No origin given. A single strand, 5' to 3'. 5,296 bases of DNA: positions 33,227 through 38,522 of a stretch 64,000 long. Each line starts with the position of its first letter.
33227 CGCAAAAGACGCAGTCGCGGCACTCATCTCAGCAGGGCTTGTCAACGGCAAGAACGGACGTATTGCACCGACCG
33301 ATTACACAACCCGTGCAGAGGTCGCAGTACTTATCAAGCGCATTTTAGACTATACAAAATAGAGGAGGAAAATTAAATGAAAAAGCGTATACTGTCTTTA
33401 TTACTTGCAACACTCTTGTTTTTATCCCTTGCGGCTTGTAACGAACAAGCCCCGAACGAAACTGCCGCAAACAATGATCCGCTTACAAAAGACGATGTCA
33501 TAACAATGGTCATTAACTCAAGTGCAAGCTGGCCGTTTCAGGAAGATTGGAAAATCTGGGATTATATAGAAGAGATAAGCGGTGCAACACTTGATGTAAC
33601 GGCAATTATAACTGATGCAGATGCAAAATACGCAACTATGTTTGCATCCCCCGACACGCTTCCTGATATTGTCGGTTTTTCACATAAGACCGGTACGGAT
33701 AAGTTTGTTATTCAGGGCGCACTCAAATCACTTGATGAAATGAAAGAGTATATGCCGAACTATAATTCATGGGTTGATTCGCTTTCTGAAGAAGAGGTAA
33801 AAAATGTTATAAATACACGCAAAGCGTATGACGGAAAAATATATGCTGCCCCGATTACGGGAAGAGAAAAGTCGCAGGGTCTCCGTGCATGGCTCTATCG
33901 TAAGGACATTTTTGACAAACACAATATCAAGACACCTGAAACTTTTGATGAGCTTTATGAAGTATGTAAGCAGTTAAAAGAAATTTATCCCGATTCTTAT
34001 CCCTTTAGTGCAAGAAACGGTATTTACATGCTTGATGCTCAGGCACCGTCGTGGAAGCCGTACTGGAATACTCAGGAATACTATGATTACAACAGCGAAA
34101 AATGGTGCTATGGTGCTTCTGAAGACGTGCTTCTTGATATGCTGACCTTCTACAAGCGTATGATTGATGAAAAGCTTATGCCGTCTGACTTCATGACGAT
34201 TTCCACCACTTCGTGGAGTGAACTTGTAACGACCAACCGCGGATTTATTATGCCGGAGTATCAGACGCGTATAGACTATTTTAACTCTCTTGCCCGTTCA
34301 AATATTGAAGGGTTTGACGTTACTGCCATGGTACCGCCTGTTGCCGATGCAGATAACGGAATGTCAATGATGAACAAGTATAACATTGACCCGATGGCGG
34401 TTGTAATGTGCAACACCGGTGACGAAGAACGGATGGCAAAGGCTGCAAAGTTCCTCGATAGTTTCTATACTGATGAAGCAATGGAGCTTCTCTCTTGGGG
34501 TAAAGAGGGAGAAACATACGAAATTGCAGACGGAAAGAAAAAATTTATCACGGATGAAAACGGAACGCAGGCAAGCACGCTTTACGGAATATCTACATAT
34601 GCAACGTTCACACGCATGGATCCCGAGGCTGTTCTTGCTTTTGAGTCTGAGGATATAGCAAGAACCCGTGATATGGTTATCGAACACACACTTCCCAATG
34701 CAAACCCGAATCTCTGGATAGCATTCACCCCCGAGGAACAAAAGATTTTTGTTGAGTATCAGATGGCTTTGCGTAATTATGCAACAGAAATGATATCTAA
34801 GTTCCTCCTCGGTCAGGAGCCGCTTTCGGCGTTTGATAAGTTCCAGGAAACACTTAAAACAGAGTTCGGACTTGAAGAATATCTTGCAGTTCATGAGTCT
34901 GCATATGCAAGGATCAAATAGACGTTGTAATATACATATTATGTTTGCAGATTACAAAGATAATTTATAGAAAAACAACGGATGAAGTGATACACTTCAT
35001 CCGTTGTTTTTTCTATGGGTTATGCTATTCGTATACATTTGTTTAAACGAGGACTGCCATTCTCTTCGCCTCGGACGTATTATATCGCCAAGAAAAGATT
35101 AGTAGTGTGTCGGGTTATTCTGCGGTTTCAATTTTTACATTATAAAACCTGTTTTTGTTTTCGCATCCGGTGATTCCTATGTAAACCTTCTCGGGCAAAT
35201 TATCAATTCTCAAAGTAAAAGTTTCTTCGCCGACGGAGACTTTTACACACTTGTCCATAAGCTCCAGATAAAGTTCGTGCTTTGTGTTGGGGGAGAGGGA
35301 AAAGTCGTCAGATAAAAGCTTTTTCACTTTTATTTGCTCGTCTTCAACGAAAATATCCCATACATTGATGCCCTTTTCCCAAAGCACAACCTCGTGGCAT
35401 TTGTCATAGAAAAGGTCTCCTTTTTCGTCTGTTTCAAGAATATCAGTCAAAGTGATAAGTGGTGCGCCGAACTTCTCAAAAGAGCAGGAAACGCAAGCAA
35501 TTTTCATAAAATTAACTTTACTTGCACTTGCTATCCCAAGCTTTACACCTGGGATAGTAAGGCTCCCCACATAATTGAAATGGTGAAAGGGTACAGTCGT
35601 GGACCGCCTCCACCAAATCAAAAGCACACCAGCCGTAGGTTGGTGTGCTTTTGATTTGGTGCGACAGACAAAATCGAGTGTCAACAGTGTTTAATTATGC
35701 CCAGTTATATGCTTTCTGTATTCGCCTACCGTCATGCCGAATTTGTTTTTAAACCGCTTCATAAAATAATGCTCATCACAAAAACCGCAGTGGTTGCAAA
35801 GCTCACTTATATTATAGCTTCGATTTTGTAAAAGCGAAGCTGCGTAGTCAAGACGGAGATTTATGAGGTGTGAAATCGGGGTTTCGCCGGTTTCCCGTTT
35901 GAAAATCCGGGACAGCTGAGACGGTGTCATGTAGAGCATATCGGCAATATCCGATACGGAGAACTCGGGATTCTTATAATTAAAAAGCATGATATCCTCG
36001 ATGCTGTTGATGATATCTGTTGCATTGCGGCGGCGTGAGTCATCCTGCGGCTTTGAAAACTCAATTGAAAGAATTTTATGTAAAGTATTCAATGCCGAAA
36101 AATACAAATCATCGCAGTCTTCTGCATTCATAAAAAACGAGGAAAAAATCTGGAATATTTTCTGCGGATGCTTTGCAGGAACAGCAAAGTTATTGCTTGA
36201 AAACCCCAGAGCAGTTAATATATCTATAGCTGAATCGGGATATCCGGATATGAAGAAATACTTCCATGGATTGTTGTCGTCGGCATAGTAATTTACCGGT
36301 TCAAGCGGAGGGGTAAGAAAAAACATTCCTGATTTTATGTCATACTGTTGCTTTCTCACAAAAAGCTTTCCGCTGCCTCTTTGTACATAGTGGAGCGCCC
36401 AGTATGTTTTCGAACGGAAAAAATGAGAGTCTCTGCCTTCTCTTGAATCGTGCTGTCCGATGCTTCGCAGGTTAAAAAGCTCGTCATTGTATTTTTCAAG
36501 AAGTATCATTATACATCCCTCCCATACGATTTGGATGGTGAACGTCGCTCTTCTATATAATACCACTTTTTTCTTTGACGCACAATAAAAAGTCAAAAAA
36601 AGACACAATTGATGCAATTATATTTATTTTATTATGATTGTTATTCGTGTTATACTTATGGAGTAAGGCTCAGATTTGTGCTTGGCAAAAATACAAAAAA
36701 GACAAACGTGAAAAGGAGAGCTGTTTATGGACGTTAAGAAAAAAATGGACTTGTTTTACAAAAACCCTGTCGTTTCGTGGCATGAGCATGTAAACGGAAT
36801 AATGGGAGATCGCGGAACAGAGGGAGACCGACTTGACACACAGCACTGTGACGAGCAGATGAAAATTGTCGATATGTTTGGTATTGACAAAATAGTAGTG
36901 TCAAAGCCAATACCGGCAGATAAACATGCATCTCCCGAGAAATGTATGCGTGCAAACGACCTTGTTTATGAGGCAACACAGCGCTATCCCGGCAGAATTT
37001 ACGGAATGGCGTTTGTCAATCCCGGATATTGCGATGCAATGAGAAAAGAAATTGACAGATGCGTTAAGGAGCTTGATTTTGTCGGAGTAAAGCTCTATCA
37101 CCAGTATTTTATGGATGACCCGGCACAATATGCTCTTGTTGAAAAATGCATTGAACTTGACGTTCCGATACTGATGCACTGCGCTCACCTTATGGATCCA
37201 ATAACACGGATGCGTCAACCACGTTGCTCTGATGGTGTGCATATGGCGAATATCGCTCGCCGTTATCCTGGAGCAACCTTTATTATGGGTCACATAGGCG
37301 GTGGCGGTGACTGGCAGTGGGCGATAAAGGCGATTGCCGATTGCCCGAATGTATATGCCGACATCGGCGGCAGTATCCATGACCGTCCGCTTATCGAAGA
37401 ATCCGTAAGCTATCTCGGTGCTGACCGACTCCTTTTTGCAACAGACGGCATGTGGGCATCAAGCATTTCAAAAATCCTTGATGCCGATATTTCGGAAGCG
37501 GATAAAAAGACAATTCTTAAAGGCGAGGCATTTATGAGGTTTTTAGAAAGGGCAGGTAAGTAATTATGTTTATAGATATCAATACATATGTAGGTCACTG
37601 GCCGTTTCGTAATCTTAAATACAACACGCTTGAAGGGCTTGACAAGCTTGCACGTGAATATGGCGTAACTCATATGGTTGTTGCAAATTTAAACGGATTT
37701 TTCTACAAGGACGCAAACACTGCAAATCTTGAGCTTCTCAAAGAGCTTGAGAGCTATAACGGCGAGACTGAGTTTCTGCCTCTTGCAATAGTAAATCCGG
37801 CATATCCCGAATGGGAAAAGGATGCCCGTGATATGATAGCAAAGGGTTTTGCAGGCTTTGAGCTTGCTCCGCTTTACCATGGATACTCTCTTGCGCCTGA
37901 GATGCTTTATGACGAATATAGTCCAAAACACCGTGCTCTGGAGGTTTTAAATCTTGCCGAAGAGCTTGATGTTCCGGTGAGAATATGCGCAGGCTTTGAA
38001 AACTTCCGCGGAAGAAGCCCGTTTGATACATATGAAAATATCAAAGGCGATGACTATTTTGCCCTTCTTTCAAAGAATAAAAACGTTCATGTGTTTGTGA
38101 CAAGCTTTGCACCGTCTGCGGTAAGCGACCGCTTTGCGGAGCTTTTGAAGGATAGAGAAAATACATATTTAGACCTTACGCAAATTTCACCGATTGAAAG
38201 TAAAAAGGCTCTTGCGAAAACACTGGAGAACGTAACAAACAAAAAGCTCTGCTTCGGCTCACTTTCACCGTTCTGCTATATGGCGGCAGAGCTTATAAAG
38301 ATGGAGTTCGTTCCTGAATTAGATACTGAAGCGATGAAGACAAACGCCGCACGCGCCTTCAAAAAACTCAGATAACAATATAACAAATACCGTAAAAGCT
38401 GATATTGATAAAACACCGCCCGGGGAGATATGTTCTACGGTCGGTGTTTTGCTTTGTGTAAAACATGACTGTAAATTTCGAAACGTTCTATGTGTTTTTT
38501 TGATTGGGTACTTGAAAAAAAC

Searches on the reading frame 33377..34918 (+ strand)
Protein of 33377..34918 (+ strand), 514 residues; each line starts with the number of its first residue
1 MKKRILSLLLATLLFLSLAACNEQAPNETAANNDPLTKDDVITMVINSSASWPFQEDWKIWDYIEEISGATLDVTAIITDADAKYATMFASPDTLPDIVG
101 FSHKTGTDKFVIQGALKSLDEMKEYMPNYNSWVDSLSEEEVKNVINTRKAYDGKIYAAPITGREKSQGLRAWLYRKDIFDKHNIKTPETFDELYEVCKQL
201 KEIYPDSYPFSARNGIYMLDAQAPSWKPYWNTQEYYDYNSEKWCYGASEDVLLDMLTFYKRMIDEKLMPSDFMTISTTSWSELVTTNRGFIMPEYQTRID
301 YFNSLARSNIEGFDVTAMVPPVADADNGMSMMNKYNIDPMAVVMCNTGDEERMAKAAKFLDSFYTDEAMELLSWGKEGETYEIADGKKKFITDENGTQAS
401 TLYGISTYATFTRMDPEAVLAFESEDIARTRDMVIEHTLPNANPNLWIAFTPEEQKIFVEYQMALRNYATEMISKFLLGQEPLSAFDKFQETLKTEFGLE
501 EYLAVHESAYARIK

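Call 5: search_protein_families(library=pfam, proteins=[window:33377-34918:+], max_evalue=0.01)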
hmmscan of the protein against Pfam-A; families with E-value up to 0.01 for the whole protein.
window:33377-34918:+ (514 aa): 2 families
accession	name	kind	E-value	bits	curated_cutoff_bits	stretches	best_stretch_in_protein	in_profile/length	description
PF01547.30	SBP_bac_1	-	2.9e-11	44.4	26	1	84-369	39-306/307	Bacterial extracellular solute-binding protein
PF13416.11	SBP_bac_8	-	1.8e-10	41.6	27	1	74-370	16-250/279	Bacterial extracellular solute-binding protein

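Call 7: search_protein_families(library=ncbifam, proteins=[window:33377-34918:+], max_evalue=0.1)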
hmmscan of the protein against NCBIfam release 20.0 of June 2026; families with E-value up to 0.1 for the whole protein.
window:33377-34918:+ (514 aa): 4 families
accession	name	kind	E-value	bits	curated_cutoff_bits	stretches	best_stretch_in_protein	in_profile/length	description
TIGR03850.1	bind_CPR_0540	equivalog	5.4e-06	25.3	299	1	3-202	2-193/437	carbohydrate ABC transporter substrate-binding protein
TIGR03851.1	chitin_NgcE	equivalog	0.0015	17.6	399.65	1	115-217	115-211/450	N-acetylglucosamine/diacetylchitobiose ABC transporter substrate-binding protein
NF050142.1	PG1828_fam_lipo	equivalog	0.037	14.7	50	1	1-32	1-31/59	PG1828 family lipoprotein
NF045774.1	cytochro_C551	exception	0.07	13.1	118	0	1-33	1-31/110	cytochrome c551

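Call 71: search_solved_structures(query=window:33377-34918:+, max_evalue=0.01)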
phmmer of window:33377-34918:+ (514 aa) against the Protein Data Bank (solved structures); distinct sequences matched with E-value up to 0.01: 14.
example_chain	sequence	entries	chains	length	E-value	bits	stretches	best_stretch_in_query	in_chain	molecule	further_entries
1y3n_A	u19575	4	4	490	1.6e-19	73.5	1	49-512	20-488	AlgQ1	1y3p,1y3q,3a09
3vlu_A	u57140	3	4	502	1.7e-19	73.3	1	49-512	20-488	AlgQ1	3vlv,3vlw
4tqu_Q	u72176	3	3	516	2.2e-18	69.7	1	1-512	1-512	AlgQ2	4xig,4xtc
6jhx_A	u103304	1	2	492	7.5e-17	64.6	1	49-512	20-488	AlgQ2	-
1j1n_A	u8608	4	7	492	9.8e-17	64.3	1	49-512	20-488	AlgQ2 | Macromolecule-Binding Periplasmic Protein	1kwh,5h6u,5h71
5gx8_A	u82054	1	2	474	1.2e-10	44.2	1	85-484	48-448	Extracellular solute-binding protein family 1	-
5gub_A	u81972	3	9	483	1.2e-10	44.1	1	85-484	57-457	Extracellular solute-binding protein family 1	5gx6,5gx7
5xs8_A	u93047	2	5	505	1.3e-10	44.1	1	84-493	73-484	Extracellular solute-binding protein family 1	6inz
4ry1_A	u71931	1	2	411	0.00026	23.3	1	153-271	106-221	Periplasmic solute binding protein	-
7nbz_A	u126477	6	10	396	0.00047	22.4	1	152-277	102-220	Sulfoquinovosyl binding protein | Sulfoquinovosyl glycerol-binding protein SmoF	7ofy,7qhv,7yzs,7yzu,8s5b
4g68_B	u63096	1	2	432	0.002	20.4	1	149-202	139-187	ABC transporter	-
4g68_A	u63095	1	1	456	0.0021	20.3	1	149-202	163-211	ABC transporter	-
1eu8_A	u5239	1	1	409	0.0035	19.5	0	64-201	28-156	TREHALOSE/MALTOSE BINDING PROTEIN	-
5u2p_A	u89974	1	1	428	0.0055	18.9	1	93-200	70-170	Sugar ABC transporter substrate-binding protein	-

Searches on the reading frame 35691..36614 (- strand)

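Call 5: search_protein_families(library=pfam, proteins=[window:35691-36614:-], max_evalue=0.01)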
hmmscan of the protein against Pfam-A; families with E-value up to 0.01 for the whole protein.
window:35691-36614:- (307 aa): 4 families
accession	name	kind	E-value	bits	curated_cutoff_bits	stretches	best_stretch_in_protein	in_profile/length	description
PF00165.29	HTH_AraC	-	1.3e-20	73.4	26.6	2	264-301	6-42/42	Bacterial regulatory helix-turn-helix proteins, AraC family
PF12833.13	HTH_18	-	4.1e-20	72.3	33.6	1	223-301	1-79/80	Helix-turn-helix domain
PF02311.25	AraC_binding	-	2.3e-14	53.7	21.1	1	67-164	19-116/135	AraC-like ligand binding domain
PF07883.17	Cupin_2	-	0.0059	16.7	27.2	1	73-122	20-69/70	Cupin domain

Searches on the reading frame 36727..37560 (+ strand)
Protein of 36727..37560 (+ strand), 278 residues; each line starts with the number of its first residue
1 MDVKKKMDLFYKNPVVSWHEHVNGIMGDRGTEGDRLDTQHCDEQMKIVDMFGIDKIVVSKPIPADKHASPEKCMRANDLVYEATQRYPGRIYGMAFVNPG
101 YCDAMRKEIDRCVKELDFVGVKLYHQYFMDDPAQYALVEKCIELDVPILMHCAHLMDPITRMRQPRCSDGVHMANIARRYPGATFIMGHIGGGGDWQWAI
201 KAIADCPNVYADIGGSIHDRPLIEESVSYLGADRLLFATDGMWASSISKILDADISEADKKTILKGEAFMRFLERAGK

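Call 5: search_protein_families(library=pfam, proteins=[window:36727-37560:+], max_evalue=0.01)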
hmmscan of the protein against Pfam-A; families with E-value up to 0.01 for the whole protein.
window:36727-37560:+ (278 aa): 1 family
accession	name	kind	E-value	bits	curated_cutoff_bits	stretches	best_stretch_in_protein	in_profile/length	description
PF04909.20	Amidohydro_2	-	1.2e-33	117.5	26.4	1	63-262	52-277/289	Amidohydrolase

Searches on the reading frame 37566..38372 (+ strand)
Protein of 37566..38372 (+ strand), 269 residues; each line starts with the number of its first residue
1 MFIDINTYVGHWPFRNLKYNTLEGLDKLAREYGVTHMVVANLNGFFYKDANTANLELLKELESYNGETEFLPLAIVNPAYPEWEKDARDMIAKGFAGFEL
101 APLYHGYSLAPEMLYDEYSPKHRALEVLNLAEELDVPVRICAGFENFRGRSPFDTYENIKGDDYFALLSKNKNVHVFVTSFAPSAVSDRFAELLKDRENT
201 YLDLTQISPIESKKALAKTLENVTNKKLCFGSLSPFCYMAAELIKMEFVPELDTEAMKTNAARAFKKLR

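Call 5: search_protein_families(library=pfam, proteins=[window:37566-38372:+], max_evalue=0.01)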
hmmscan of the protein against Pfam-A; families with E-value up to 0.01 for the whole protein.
window:37566-38372:+ (269 aa): 1 family
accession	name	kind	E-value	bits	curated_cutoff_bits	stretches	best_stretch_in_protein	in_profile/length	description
PF04909.20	Amidohydro_2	-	2.4e-08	34.5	26.4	1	44-263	56-285/289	Amidohydrolase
